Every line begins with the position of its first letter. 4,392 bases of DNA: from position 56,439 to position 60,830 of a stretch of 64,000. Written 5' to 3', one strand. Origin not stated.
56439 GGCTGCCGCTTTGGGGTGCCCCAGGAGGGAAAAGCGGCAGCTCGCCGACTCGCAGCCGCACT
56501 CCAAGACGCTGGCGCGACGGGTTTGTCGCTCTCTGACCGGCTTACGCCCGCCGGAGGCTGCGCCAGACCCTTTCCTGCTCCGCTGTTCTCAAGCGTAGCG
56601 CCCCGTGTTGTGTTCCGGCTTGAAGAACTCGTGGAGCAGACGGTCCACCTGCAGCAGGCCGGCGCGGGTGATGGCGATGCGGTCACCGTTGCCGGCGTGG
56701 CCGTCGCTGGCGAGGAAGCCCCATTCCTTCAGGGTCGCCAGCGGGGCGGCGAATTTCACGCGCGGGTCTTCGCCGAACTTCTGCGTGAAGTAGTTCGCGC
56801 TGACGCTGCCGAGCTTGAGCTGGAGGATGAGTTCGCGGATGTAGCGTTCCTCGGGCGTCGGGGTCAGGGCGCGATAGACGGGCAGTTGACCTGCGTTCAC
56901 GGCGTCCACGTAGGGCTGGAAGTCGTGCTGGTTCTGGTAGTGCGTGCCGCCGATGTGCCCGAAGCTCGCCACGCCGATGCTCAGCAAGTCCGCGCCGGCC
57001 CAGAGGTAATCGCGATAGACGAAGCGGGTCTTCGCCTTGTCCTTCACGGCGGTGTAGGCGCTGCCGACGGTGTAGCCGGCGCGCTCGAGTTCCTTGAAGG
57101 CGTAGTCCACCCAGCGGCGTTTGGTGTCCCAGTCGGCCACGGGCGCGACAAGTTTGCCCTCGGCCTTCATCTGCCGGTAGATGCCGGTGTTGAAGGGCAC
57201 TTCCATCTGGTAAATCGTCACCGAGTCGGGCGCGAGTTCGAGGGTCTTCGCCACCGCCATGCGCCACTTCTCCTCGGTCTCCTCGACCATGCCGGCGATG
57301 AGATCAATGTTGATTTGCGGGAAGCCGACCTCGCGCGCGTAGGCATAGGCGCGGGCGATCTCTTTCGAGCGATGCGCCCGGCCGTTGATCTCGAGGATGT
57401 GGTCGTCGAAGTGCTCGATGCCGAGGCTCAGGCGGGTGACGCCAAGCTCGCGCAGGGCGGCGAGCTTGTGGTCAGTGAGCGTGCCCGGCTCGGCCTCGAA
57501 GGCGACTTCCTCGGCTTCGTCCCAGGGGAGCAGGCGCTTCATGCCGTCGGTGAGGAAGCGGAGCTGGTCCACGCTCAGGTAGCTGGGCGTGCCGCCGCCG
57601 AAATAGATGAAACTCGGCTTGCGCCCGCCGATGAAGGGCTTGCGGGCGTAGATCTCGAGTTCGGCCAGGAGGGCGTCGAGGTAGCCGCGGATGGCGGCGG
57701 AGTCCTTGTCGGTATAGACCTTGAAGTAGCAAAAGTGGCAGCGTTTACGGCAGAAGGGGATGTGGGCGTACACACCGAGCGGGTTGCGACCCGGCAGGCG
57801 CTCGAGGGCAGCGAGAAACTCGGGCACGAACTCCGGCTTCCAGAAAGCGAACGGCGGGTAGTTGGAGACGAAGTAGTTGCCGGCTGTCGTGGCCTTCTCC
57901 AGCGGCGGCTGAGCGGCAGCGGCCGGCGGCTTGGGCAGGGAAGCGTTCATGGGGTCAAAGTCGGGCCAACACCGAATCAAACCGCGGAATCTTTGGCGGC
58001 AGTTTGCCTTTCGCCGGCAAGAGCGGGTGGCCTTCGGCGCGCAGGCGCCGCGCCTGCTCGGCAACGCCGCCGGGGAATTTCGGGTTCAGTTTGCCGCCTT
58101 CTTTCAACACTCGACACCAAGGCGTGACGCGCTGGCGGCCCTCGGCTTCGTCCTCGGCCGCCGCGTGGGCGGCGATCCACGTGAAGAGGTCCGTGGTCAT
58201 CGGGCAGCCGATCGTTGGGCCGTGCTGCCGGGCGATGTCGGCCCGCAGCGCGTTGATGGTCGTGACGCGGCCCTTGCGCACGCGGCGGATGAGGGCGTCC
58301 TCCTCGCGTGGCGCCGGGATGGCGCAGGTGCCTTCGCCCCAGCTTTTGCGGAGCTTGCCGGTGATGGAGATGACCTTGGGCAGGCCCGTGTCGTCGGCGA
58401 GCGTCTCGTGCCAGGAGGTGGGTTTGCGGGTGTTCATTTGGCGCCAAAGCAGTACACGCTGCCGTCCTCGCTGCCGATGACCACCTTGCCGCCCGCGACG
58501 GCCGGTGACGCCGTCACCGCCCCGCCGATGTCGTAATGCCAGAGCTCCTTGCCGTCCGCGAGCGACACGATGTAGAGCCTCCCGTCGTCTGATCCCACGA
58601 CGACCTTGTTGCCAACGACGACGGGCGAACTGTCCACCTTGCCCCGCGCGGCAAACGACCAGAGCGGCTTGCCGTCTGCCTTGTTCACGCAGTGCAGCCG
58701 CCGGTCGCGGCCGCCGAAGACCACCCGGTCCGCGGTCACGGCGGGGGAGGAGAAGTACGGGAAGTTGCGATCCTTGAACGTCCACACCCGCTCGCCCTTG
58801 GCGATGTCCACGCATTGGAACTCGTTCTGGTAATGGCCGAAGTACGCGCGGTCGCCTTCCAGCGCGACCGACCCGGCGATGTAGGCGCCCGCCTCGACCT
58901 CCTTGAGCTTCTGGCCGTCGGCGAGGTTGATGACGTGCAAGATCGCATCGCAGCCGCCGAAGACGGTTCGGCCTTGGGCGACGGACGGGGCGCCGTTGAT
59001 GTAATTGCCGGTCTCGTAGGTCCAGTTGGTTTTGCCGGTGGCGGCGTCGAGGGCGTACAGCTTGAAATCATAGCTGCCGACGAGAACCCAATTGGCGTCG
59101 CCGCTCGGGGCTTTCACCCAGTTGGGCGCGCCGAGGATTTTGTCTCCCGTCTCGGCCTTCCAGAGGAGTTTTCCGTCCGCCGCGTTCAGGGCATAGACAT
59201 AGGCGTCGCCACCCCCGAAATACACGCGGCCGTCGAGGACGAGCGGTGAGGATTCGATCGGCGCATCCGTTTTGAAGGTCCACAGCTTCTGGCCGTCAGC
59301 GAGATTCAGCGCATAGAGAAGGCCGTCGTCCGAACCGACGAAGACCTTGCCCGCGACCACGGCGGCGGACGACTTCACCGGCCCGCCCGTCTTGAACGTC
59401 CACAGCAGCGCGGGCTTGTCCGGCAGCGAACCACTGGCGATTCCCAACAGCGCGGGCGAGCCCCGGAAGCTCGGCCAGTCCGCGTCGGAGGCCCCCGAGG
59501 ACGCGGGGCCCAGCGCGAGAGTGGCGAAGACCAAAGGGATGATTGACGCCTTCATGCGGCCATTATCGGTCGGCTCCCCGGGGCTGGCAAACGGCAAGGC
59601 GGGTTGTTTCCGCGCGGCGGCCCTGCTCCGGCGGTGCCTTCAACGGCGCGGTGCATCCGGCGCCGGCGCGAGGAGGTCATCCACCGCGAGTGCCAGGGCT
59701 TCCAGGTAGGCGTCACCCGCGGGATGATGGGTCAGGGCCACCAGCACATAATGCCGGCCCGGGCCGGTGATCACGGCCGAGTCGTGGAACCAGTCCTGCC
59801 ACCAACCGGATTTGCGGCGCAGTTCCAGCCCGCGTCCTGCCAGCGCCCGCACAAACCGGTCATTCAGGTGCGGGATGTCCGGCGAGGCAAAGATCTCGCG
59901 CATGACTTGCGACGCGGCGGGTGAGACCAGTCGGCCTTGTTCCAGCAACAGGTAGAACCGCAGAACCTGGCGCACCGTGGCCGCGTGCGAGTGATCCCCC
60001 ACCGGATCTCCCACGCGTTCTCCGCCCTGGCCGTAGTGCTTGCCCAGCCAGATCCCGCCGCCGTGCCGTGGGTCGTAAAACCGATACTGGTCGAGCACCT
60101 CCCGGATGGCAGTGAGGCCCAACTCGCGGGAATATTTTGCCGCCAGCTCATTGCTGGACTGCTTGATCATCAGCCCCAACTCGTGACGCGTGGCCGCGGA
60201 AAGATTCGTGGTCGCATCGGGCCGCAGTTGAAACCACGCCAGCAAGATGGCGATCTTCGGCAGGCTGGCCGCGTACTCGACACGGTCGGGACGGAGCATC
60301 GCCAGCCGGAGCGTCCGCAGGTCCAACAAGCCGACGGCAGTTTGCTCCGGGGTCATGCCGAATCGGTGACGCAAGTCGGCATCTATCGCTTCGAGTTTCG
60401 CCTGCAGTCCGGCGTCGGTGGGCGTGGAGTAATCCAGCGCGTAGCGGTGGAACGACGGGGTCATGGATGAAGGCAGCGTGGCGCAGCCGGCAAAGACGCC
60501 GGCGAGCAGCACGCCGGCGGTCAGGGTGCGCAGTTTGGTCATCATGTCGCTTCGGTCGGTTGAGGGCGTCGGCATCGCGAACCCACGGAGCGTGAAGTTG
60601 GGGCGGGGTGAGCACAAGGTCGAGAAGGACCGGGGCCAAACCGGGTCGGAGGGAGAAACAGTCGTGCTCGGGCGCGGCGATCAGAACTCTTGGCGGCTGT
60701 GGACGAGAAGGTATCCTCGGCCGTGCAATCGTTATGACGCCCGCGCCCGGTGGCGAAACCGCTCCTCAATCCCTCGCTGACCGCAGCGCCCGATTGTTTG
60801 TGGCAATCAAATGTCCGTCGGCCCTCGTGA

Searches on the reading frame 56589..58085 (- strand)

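Call 92: search_protein_families(library=pfam, proteins=[window:56589-58085:-], max_evalue=0.0001)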
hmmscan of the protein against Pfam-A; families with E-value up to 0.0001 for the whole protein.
window:56589-58085:- (498 aa): 1 family
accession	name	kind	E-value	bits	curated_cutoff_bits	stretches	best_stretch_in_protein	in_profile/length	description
PF04055.27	Radical_SAM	-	1.2e-22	81.3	29.5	1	108-275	3-160/166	Radical SAM superfamily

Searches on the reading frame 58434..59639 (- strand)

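Call 92: search_protein_families(library=pfam, proteins=[window:58434-59639:-], max_evalue=0.0001)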
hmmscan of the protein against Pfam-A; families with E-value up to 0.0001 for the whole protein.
window:58434-59639:- (401 aa): 5 families
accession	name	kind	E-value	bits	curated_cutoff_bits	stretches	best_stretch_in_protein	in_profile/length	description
PF13570.13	Beta-prop_ACSF4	-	1.1e-61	209.5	133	3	180-343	59-224/329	Beta-alanine-activating enzyme, beta-propeller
PF13360.13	PQQ_2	-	3.9e-51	174.4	27.6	3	276-396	7-131/233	Outer membrane protein assembly factor BamB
PF01011.28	PQQ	-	3.6e-16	59.4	26.7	1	127-208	48-140/595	Glucose/ethanol/alcohol dehydrogenase, beta-propeller domain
PF25292.1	Beta-prop_CGLA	-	1.1e-13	51.8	26.8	0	99-158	47-108/316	Lambda-carrageenase beta-propeller domain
PF23414.1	Beta-prop_EML_2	-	1.2e-05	25.3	90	0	305-398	12-108/266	Echinoderm microtubule-associated protein second beta-propeller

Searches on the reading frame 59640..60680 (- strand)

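Call 92: search_protein_families(library=pfam, proteins=[window:59640-60680:-], max_evalue=0.0001)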
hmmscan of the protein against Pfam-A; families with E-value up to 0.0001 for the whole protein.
window:59640-60680:- (346 aa): 1 family
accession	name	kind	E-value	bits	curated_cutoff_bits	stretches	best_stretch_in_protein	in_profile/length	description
PF13354.11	Beta-lactamase2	-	1.4e-10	41.3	22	1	185-317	96-214/214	Beta-lactamase enzyme family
